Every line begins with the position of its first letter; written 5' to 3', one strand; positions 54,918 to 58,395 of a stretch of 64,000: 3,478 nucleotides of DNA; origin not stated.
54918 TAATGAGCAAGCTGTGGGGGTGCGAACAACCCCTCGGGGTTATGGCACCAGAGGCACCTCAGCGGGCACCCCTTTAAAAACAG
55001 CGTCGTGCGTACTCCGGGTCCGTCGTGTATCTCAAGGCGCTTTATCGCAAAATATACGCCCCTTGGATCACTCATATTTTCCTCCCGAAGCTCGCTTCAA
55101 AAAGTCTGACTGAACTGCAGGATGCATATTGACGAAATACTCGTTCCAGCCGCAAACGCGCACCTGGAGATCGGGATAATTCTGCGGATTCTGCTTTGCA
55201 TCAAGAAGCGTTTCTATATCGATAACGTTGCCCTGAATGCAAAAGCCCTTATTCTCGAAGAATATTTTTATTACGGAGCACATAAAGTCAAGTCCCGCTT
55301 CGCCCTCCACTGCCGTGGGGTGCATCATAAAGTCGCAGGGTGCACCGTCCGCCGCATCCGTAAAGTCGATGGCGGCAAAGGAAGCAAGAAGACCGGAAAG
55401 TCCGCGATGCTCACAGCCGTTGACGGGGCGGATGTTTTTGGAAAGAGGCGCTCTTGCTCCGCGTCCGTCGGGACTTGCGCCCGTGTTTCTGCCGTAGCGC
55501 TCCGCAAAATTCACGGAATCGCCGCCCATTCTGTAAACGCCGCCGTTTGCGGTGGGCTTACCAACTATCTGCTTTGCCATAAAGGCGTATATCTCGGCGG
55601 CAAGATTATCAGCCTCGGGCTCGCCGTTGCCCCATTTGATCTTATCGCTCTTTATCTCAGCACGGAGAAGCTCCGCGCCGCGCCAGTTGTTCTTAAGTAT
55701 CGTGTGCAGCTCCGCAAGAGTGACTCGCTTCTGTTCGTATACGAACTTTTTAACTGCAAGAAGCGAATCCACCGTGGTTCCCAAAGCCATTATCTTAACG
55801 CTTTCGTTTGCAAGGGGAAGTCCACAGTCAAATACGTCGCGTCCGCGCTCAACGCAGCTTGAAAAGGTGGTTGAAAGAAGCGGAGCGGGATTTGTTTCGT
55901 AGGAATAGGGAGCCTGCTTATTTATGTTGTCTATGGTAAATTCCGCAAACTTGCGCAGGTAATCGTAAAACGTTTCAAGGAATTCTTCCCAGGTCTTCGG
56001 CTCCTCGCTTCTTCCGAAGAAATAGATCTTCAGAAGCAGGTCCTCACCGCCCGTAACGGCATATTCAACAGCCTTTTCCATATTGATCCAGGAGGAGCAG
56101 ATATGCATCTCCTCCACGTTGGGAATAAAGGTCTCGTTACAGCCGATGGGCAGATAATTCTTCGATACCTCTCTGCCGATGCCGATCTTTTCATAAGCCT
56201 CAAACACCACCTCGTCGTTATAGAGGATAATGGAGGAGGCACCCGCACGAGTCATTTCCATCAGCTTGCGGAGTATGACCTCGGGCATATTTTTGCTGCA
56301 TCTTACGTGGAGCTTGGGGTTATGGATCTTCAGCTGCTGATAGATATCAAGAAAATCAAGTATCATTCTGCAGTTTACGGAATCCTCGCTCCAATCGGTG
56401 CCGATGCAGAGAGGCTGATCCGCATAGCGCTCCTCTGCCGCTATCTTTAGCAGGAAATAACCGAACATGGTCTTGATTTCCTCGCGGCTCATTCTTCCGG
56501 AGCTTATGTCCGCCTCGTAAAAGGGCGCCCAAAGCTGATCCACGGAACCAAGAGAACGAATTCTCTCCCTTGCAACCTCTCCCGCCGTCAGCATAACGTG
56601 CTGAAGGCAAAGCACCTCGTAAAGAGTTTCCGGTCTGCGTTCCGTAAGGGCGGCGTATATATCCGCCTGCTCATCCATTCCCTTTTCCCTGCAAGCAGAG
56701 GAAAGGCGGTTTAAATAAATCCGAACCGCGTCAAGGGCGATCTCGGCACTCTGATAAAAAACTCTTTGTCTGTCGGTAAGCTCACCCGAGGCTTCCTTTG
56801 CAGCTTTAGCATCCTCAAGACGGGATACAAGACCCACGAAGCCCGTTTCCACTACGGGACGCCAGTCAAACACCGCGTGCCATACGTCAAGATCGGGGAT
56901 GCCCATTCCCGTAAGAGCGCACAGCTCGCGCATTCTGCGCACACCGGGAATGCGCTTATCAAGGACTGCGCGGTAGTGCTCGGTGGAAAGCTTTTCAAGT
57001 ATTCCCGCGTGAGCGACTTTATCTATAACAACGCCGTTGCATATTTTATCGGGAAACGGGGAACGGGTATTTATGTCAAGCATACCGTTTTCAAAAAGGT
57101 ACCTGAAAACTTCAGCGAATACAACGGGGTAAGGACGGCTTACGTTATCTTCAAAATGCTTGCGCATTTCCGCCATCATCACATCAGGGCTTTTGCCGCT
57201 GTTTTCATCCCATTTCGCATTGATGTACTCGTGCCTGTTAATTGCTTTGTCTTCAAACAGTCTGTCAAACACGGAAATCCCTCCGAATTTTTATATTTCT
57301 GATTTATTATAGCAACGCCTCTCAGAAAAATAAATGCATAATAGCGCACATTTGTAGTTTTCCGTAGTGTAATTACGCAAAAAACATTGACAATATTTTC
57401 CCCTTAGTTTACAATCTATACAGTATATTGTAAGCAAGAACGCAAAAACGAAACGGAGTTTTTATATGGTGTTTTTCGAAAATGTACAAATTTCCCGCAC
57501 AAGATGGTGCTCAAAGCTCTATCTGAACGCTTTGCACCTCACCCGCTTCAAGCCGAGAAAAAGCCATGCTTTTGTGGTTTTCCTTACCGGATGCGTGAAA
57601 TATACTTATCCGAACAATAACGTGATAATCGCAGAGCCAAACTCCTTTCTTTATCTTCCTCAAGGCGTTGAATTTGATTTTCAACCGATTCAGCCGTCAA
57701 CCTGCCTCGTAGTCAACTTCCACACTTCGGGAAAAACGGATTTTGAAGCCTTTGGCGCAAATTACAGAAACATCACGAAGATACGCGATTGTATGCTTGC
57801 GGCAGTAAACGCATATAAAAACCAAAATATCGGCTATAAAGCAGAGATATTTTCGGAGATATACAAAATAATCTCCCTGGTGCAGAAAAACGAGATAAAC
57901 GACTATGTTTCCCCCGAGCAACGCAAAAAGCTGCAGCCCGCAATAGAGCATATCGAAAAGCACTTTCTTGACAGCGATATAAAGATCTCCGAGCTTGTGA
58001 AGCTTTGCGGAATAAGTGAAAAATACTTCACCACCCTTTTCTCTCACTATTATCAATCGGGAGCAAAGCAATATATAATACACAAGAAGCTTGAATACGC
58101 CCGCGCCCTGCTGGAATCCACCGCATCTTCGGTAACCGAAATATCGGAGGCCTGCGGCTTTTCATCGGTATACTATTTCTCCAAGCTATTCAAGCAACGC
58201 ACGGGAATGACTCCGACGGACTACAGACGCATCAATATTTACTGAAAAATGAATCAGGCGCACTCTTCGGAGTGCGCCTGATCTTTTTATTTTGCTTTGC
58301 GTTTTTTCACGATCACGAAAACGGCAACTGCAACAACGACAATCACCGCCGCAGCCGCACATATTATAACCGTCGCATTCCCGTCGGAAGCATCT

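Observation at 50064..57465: Five-gene operon joining a glycyl-radical enzyme system to an orphan SBP, a GLUG surface protein and an SDR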

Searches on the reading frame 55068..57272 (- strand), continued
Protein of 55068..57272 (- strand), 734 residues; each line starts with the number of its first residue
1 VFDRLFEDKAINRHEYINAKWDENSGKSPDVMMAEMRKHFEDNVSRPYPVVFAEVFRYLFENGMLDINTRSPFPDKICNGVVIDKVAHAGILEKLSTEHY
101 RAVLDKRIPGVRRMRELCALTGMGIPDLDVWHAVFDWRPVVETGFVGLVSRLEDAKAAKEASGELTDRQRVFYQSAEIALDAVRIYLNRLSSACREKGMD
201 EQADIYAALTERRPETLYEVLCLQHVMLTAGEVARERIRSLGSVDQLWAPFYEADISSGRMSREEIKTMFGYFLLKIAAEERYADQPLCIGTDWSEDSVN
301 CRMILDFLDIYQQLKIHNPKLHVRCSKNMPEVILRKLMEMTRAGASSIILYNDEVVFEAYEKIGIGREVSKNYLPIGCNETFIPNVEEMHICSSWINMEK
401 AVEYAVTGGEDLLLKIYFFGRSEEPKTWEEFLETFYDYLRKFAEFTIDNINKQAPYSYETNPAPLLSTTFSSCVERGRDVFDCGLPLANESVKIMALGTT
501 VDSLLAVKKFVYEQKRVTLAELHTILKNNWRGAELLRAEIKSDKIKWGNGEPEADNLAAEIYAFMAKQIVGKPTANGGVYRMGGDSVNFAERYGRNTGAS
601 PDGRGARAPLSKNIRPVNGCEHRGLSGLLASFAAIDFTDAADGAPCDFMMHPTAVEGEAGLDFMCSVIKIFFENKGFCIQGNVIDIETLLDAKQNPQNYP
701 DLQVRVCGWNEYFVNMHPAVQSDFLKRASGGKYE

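Call 74: find_encoding_contigs(protein=P0003, flank=10000, max_places=1)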
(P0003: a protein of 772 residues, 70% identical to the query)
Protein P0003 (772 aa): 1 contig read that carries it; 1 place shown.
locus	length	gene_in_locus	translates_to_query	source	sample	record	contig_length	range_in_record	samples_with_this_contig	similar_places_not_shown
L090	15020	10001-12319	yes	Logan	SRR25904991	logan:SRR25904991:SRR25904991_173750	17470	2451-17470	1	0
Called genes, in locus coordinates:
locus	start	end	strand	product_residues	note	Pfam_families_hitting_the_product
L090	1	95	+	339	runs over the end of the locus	PF01370:Epimerase (weak)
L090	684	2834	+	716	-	PF02901:PFL-like, PF01228:Gly_radical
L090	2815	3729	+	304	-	PF13353:Fer4_12, PF04055:Radical_SAM, PF12797:Fer4_2 (faint), PF00037:Fer4 (faint), PF12837:Fer4_6 (faint), PF13237:Fer4_10, PF14697:Fer4_21 (weak)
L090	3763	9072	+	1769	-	PF22842:Pel9A-like_beta_helix (faint)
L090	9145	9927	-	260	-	PF00165:HTH_AraC (weak), PF12833:HTH_18, PF00165:HTH_AraC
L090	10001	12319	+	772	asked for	PF02901:PFL-like, PF01228:Gly_radical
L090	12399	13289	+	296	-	PF13353:Fer4_12, PF12838:Fer4_7 (faint), PF13183:Fer4_8 (faint), PF00037:Fer4 (faint), PF13187:Fer4_9 (weak), PF13237:Fer4_10 (weak), PF14697:Fer4_21 (weak), PF04055:Radical_SAM, +3 more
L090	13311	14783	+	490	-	-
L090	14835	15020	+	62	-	?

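Call 75: find_encoding_contigs(protein=P0009, flank=10000, max_places=1)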
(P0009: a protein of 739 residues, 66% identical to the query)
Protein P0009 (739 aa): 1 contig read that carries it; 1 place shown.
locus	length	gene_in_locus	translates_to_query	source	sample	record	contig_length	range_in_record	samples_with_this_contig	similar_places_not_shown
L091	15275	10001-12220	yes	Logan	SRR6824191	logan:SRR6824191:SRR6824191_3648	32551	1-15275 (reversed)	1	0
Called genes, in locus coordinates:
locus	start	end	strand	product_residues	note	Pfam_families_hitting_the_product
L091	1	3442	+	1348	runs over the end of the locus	-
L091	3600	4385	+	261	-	PF12833:HTH_18, PF00165:HTH_AraC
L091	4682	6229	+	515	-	-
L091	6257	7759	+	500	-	-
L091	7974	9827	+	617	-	PF00395:SLH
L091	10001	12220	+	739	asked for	PF02901:PFL-like, PF01228:Gly_radical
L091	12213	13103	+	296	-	PF13353:Fer4_12 (weak), PF12797:Fer4_2 (faint), PF13183:Fer4_8 (faint), PF12838:Fer4_7 (weak), PF13187:Fer4_9 (weak), PF13237:Fer4_10 (weak), PF00037:Fer4 (weak), PF04055:Radical_SAM, +1 more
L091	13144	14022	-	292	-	PF12833:HTH_18, PF06445:GyrI-like, PF14526:Cass2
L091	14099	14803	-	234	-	PF12146:Hydrolase_4 (weak), PF00561:Abhydrolase_1 (weak)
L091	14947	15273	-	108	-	?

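Call 76: find_encoding_contigs(protein=P0012, flank=10000, max_places=1)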
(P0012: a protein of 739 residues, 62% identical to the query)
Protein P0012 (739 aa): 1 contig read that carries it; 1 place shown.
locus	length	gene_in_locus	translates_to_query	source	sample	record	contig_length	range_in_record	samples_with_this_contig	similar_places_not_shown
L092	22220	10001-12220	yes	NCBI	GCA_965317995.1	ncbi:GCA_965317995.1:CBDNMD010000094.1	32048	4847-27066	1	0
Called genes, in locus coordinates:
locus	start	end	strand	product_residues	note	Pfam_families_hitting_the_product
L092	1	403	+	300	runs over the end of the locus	PF13353:Fer4_12, PF12797:Fer4_2 (faint), PF00037:Fer4 (faint), PF12837:Fer4_6 (faint), PF12838:Fer4_7 (weak), PF13237:Fer4_10 (weak), PF04055:Radical_SAM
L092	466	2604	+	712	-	PF02901:PFL-like, PF01228:Gly_radical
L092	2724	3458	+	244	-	PF00106:adh_short, PF08659:KR, PF13561:adh_short_C2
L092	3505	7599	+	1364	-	PF04616:Glyco_hydro_43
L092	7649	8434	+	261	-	PF12833:HTH_18, PF00165:HTH_AraC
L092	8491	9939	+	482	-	-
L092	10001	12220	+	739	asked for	PF02901:PFL-like, PF01228:Gly_radical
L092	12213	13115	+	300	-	PF13353:Fer4_12, PF12797:Fer4_2 (faint), PF12838:Fer4_7 (faint), PF00037:Fer4 (faint), PF13237:Fer4_10, PF14697:Fer4_21 (weak), PF13187:Fer4_9, PF04055:Radical_SAM, +2 more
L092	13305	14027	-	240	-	PF02527:GidB, PF13847:Methyltransf_31, PF02390:Methyltransf_4 (weak), PF13649:Methyltransf_25 (weak)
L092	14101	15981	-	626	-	PF01134:GIDA, PF01262:AlaDh_PNT_C (faint), PF07992:Pyr_redox_2 (weak), PF12831:FAD_oxidored, PF21680:GIDA_C_1st, PF13932:SAM_GIDA_C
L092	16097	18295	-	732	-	PF14903:WG_beta_rep (faint)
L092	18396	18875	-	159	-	PF02590:SPOUT_MTase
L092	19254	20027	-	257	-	PF00753:Lactamase_B, PF23023:Anti-Pycsar_Apyc1, PF12706:Lactamase_B_2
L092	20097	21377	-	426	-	PF10509:GalKase_gal_bdg, PF00288:GHMP_kinases_N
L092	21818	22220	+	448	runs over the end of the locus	PF01695:IstB_IS21 (weak), PF00308:Bac_DnaA, PF00004:AAA, PF08299:Bac_DnaA_C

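Call 80: search_protein_families(library=ncbifam, proteins=[L014:546-2738:+, L031:1866-4109:+], max_evalue=1e-20)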
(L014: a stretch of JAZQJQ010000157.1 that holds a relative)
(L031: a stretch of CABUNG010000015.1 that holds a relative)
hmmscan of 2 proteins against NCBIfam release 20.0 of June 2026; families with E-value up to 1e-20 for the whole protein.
L014:546-2738:+ (730 aa): 8 families
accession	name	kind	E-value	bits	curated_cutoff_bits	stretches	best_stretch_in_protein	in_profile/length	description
TIGR01774.1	PFL2-3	subfamily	2e-111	373.6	678.2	1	131-729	154-785/786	formate C-acetyltransferase/glycerol dehydratase family glycyl radical enzyme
NF043068.1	glycl_HYPD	equivalog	3.1e-93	313.3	1100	1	132-729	153-783/784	trans-4-hydroxy-L-proline dehydratase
NF048009.1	SfplDhtHpfGKleb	equivalog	4e-91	306.4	1000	2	467-728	555-822/824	(2S)-3-sulfopropanediol dehydratase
NF048011.1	SfplDhtHpsGDes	equivalog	2.3e-89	300.8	1000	1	137-729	188-820/821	(2S)-3-sulfopropanediol dehydratase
TIGR04394.1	choline_CutC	equivalog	9.5e-89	298.9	1050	1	142-726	168-784/789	choline trimethylamine-lyase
NF007437.0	PRK09983.1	equivalog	2.8e-83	280.4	1109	1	132-729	154-764/765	formate C-acetyltransferase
NF033718.1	indole_decarb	equivalog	3.6e-71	240.5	1100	1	139-728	221-866/868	indoleacetate decarboxylase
NF033715.1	glycyl_HPDL_Lrg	equivalog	4.8e-57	193.4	1150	1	465-726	613-897/901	4-hydroxyphenylacetate decarboxylase large subunit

L031:1866-4109:+ (747 aa): 9 families
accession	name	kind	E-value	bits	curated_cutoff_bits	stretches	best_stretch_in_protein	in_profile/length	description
TIGR01774.1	PFL2-3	subfamily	4.4e-119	398.9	678.2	1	138-744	156-784/786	formate C-acetyltransferase/glycerol dehydratase family glycyl radical enzyme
NF043068.1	glycl_HYPD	equivalog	4e-97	326.1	1100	1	172-744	191-782/784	trans-4-hydroxy-L-proline dehydratase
NF048009.1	SfplDhtHpfGKleb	equivalog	3.6e-94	316.4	1000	1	137-743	182-821/824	(2S)-3-sulfopropanediol dehydratase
NF007437.0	PRK09983.1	equivalog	4.2e-88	296.3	1109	1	137-745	154-764/765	formate C-acetyltransferase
NF048011.1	SfplDhtHpsGDes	equivalog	6.5e-75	253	1000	1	170-745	220-820/821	(2S)-3-sulfopropanediol dehydratase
TIGR04394.1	choline_CutC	equivalog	2.2e-74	251.4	1050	1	175-740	199-782/789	choline trimethylamine-lyase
NF033715.1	glycyl_HPDL_Lrg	equivalog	1.2e-63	215.2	1150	2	558-744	713-899/901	4-hydroxyphenylacetate decarboxylase large subunit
NF033718.1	indole_decarb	equivalog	7.6e-58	196.4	1100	1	141-744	218-866/868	indoleacetate decarboxylase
TIGR01255.1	pyr_form_ly_1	equivalog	2.1e-27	95.9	994.2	1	553-742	543-739/744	formate C-acetyltransferase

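Call 84: search_protein_families(library=pfam, proteins=[L031:980-1894:+, L031:2-964:+, L092:8491-9939:+, L091:4682-6229:+, L091:7974-9827:+], max_evalue=0.001)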
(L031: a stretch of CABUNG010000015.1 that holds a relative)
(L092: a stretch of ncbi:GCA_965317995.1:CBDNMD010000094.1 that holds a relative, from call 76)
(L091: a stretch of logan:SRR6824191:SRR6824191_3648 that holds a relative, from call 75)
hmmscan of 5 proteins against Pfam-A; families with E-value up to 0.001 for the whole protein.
L031:980-1894:+ (304 aa): 1 family
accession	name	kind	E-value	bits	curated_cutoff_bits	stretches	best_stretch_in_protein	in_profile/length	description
PF04616.20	Glyco_hydro_43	-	6.5e-34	118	32.2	1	23-278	10-264/288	Glycosyl hydrolases family 43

L031:2-964:+ (320 aa): 3 families
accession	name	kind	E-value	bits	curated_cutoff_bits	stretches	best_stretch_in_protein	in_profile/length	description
PF00107.32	ADH_zinc_N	-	9.8e-18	64.8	31.8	1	140-266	1-124/129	Zinc-binding dehydrogenase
PF08240.17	ADH_N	-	2.4e-16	60.3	23.5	1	13-98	2-103/104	Alcohol dehydrogenase GroES-like domain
PF13602.12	ADH_zinc_N_2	-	2.9e-15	57.8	27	1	172-313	1-134/134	Zinc-binding dehydrogenase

L092:8491-9939:+ (482 aa): 0 families

L091:4682-6229:+ (515 aa): 0 families

L091:7974-9827:+ (617 aa): 1 family
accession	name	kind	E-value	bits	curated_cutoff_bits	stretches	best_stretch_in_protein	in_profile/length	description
PF00395.25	SLH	-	2.1e-20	72.8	20.8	2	563-603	4-44/44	S-layer homology domain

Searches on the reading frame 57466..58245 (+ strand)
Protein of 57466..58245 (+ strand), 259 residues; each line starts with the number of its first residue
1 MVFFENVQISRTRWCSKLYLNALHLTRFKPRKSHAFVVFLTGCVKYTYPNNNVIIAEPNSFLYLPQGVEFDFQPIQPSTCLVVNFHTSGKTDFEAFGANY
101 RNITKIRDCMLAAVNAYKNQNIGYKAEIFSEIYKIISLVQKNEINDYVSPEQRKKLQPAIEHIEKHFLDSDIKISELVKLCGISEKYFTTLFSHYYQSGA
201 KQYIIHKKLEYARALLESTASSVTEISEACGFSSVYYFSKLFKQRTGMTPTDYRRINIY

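Call 6: search_protein_families(library=pfam, proteins=[window:57466-58245:+], max_evalue=0.01)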
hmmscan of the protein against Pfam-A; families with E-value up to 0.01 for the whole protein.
window:57466-58245:+ (259 aa): 2 families
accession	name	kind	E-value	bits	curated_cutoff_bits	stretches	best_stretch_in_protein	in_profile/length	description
PF00165.29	HTH_AraC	-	7.7e-21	74.2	26.6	2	216-255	1-42/42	Bacterial regulatory helix-turn-helix proteins, AraC family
PF12833.13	HTH_18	-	3.9e-19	69.1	33.6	1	179-255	3-79/80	Helix-turn-helix domain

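Call 7: search_protein_families(library=ncbifam, proteins=[window:57466-58245:+], max_evalue=0.01)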
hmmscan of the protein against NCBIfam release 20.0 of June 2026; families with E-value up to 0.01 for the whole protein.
window:57466-58245:+ (259 aa): 32 families (the best 25 are shown)
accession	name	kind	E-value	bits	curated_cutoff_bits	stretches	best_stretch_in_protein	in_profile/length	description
NF047455.1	TF_Staph_AryK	equivalog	5.3e-17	61.3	850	1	130-255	133-257/759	transcriptional regulator AryK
NF047788.1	TransRegPocR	equivalog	6.8e-17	61.7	500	1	148-256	183-290/296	transcriptional regulator PocR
NF007693.0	PRK10371.1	equivalog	6.1e-15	55.2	253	1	142-257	186-300/309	transcriptional regulator MelR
NF049932.1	TranspRegBtr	equivalog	1.7e-14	53.3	900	1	119-255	135-264/531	bacillibactin transport transcriptional regulator Btr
NF007633.0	PRK10296.1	equivalog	2.2e-14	53.7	264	1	123-255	137-273/280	transcriptional regulator ChbR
NF052371.1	TransRegGbdRPseu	equivalog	2.4e-14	53.1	480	1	151-256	222-326/365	choline metabolism transcriptional regulator GbdR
NF006902.0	PRK09393.1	equivalog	2.9e-14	53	425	1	142-255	207-320/327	transcriptional regulator FtrA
NF007860.0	PRK10572.1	equivalog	4.5e-14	52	208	1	113-256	142-284/292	arabinose operon transcriptional regulator AraC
TIGR04094.1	adjacent_YSIRK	equivalog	1e-13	51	200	1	156-254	287-383/383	YSIRK-targeted surface antigen transcriptional regulator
NF033869.1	viru_reg_Rsp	equivalog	2.1e-12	46.3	400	1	127-255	121-247/701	AraC family transcriptional regulator Rsp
NF007243.0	PRK09685.1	equivalog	7.7e-12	45.2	199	1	145-255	189-300/303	transcriptional regulator FeaR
NF052534.1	RzbtTranRegRhrA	equivalog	5.1e-11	42.4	500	1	132-256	185-310/312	rhizobactin biosynthesis transcriptional regulator RhrA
NF012144.2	ramA_TF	equivalog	7.9e-11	42.4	180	1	160-257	11-107/108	RamA family antibiotic efflux transcriptional regulator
NF010028.0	PRK13503.1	equivalog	8.2e-11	41.8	288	1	106-255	124-271/278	HTH-type transcriptional activator RhaS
NF010026.0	PRK13501.1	equivalog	2.1e-10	40.3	363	1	171-255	192-276/290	HTH-type transcriptional activator RhaR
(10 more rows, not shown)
